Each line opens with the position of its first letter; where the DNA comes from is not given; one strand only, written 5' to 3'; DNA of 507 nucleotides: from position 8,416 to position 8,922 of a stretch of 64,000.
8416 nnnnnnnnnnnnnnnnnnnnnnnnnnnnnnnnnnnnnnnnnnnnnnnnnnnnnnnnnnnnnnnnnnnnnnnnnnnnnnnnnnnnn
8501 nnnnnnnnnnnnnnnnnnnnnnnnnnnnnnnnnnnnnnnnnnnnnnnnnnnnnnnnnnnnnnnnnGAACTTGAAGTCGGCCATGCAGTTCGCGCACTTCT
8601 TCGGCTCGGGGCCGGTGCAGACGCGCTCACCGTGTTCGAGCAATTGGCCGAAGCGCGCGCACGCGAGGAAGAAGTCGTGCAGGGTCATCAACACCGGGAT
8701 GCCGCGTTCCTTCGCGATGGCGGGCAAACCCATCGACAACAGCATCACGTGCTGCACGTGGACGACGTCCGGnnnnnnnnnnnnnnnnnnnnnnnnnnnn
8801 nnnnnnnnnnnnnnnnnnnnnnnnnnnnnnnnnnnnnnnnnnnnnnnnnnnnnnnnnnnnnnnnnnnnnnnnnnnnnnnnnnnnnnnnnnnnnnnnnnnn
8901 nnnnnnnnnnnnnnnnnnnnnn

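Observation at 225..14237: Tandem family of GT4 paralogs sharing a conserved Cys4 (C-x13-14-C-x8-10-C-x2-C) insert after an (M)TLHDF motif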

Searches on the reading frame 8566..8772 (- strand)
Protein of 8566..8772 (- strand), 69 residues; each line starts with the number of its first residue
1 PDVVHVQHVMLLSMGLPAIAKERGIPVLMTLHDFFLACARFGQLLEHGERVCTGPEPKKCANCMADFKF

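Call 26: search_protein_representatives(alignment_id=A4)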
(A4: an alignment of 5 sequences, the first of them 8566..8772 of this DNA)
Query: 5 sequences, 69 profile positions. Proteins with E-value up to 0.001 (for the whole library): 6930; up to 1e-10: 1226; up to 1e-30: 20. The best 150 are listed.
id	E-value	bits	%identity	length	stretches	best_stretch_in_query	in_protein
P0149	8.3e-41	154.1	-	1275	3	1-66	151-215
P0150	8.0e-40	151.0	-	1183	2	1-67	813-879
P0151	3.6e-38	145.7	-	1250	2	1-68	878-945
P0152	2.4e-37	143.0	-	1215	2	1-65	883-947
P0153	3.1e-37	142.7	-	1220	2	1-65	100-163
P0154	4.0e-37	142.3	-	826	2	1-66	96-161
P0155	4.5e-37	142.2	-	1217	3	1-66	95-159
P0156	1.0e-36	141.1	-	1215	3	1-67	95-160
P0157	1.5e-35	137.3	-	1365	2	1-65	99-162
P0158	9.2e-35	134.8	-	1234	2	1-68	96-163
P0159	2.1e-34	133.7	-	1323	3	1-66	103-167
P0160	4.5e-34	132.6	-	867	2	1-66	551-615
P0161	5.1e-34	132.4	-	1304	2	1-65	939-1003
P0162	1.1e-33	131.4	-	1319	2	1-67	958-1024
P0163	7.0e-33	128.7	-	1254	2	1-65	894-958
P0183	1.4e-22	95.7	-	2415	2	1-65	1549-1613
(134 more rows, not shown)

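Call 29: search_solved_structures(query=A4, max_evalue=10, show_alignments=5)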
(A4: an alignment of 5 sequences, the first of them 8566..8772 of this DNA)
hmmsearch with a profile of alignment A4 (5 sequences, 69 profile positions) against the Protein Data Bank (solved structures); distinct sequences matched with E-value up to 10: 5.
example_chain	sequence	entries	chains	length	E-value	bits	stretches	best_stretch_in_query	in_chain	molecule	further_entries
2ioj_A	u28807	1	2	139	0.042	17.3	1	18-45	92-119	Hypothetical protein AF_1212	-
3l01_A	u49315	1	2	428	0.72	13.3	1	1-34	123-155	GlgA glycogen synthase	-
3fro_A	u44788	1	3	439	0.75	13.3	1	1-34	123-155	GlgA glycogen synthase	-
2bis_A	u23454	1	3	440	0.76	13.3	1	1-34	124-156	GLGA GLYCOGEN SYNTHASE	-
4ph6_A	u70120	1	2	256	1.2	12.6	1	15-36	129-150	3-dehydroquinate dehydratase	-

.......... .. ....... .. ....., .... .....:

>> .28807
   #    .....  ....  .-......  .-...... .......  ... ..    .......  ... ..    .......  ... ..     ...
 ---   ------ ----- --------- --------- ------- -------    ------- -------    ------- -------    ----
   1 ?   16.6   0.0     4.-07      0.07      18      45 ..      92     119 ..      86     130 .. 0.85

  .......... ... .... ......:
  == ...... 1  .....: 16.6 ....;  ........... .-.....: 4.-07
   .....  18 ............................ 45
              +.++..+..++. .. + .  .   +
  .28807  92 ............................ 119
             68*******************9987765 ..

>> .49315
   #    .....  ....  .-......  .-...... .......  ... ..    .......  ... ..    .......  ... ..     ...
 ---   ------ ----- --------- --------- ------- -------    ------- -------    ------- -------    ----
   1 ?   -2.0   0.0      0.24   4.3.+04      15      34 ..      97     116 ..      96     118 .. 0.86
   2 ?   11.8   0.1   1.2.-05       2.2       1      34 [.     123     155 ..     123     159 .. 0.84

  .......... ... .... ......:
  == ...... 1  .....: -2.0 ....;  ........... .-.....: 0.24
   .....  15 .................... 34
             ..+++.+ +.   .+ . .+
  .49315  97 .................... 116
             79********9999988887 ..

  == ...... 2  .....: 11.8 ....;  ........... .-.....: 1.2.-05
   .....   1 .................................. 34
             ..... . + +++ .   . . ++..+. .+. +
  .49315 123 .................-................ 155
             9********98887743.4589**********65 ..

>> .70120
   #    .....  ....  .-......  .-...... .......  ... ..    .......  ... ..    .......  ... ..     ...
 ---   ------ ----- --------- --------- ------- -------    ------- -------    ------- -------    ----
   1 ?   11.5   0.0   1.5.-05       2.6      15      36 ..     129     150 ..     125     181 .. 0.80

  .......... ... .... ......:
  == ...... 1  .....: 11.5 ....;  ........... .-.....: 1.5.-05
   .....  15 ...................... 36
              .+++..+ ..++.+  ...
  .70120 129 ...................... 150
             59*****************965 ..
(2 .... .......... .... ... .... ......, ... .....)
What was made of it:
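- Closest known: Structurally solved GT4/GT5 enzymes: MshA. Different: A profile of the beta4-to-Cys4 region matches solved chains only as far as 'HDF' (call 29).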

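Call 70: search_protein_families(library=pfam, proteins=[P0149, P0150, P0154, P0160, P0158, P0183], max_evalue=0.00001)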
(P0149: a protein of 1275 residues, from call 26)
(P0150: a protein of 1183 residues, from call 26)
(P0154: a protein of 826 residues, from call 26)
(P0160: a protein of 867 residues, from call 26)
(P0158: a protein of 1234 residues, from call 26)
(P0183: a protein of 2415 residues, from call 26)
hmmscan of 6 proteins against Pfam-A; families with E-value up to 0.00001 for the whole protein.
P0149 (1275 aa): 5 families
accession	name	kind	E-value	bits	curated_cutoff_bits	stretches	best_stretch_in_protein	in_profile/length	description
PF13692.12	Glyco_trans_1_4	-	1.2e-41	142.7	27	2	1097-1234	3-139/142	Glycosyl transferases group 1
PF00534.26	Glycos_transf_1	-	6.6e-38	130.4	26.4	2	1093-1246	13-167/172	Glycosyl transferases group 1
PF13439.12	Glyco_transf_4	-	7.2e-37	127.5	28.5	2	72-276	2-168/170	Glycosyltransferase Family 4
PF13579.12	Glyco_trans_4_4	-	3.3e-26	92.9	29.7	2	72-271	1-156/158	Glycosyl transferase 4-like domain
PF13477.12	Glyco_trans_4_2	-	2.5e-08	34.6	23.4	0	74-182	9-107/139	Glycosyl transferase 4-like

P0150 (1183 aa): 4 families
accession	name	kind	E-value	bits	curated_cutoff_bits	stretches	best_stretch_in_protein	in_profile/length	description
PF13692.12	Glyco_trans_1_4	-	1.6e-42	145.6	27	2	999-1138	4-142/142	Glycosyl transferases group 1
PF13439.12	Glyco_transf_4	-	4.9e-39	134.5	28.5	2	21-222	2-165/170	Glycosyltransferase Family 4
PF00534.26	Glycos_transf_1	-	3.6e-38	131.2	26.4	2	996-1142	15-162/172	Glycosyl transferases group 1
PF13579.12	Glyco_trans_4_4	-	9.8e-19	68.7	29.7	2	21-220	1-156/158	Glycosyl transferase 4-like domain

P0154 (826 aa): 6 families
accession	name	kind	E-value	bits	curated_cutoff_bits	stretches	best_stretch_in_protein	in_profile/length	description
PF13692.12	Glyco_trans_1_4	-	1.5e-39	136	27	2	649-787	3-141/142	Glycosyl transferases group 1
PF13439.12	Glyco_transf_4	-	7.4e-39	133.9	28.5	2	16-218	2-164/170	Glycosyltransferase Family 4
PF00534.26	Glycos_transf_1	-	9e-39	133.2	26.4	2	649-796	17-166/172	Glycosyl transferases group 1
PF13579.12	Glyco_trans_4_4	-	2.9e-37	128.9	29.7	2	429-630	2-157/158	Glycosyl transferase 4-like domain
PF20706.3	GT4-conflict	-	2.1e-07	30.7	26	0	235-344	192-313/385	Family 4 Glycosyltransferase in conflict systems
PF13477.12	Glyco_trans_4_2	-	7.2e-07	29.9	23.4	0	19-130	10-112/139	Glycosyl transferase 4-like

P0160 (867 aa): 5 families
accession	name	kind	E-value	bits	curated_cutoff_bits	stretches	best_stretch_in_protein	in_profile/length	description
PF00534.26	Glycos_transf_1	-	5.5e-45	153.4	26.4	2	691-847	14-168/172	Glycosyl transferases group 1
PF13692.12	Glyco_trans_1_4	-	1.7e-43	148.7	27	2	693-837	2-142/142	Glycosyl transferases group 1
PF13439.12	Glyco_transf_4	-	2.5e-38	132.2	28.5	2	467-679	1-168/170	Glycosyltransferase Family 4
PF13579.12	Glyco_trans_4_4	-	1.7e-29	103.7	29.7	2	468-676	1-158/158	Glycosyl transferase 4-like domain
PF13524.12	Glyco_trans_1_2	-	2.3e-06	28.1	25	0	721-847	14-124/144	Glycosyl transferase-like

P0158 (1234 aa): 4 families
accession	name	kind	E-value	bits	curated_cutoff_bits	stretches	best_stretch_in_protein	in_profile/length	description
PF13439.12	Glyco_transf_4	-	3.9e-28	99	28.5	2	17-131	3-108/170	Glycosyltransferase Family 4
PF13579.12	Glyco_trans_4_4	-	1.1e-27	97.8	29.7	2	17-141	2-117/158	Glycosyl transferase 4-like domain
PF13477.12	Glyco_trans_4_2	-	5.2e-09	36.8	23.4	0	17-129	8-111/139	Glycosyl transferase 4-like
PF13646.12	HEAT_2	-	2.3e-06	28.3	27.7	1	1083-1172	7-86/88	HEAT repeats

P0183 (2415 aa): 9 families
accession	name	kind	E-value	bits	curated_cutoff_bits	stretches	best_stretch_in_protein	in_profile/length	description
PF13692.12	Glyco_trans_1_4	-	1.1e-87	292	27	4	505-640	2-141/142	Glycosyl transferases group 1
PF00534.26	Glycos_transf_1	-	4.1e-71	238.5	26.4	4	1685-1835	11-165/172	Glycosyl transferases group 1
PF13439.12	Glyco_transf_4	-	2.5e-43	148.5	28.5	3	1463-1666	2-165/170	Glycosyltransferase Family 4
PF13579.12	Glyco_trans_4_4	-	9.5e-33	114.2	29.7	2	1470-1664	8-156/158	Glycosyl transferase 4-like domain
PF00535.33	Glycos_transf_2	-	2.1e-27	96.5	23.3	1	4-162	1-162/168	Glycosyl transferase family 2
PF13524.12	Glyco_trans_1_2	-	5.7e-23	81.9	25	1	535-669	10-142/144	Glycosyl transferase-like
PF20706.3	GT4-conflict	-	5.2e-19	68.9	26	1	2019-2242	174-384/385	Family 4 Glycosyltransferase in conflict systems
PF13641.12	Glyco_tranf_2_3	-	7.7e-16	59.2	27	1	3-191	3-200/230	Glycosyltransferase like family 2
PF10111.15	Glyco_tranf_2_2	-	4.8e-10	39.8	27.3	1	14-210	13-223/276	Glycosyltransferase like family 2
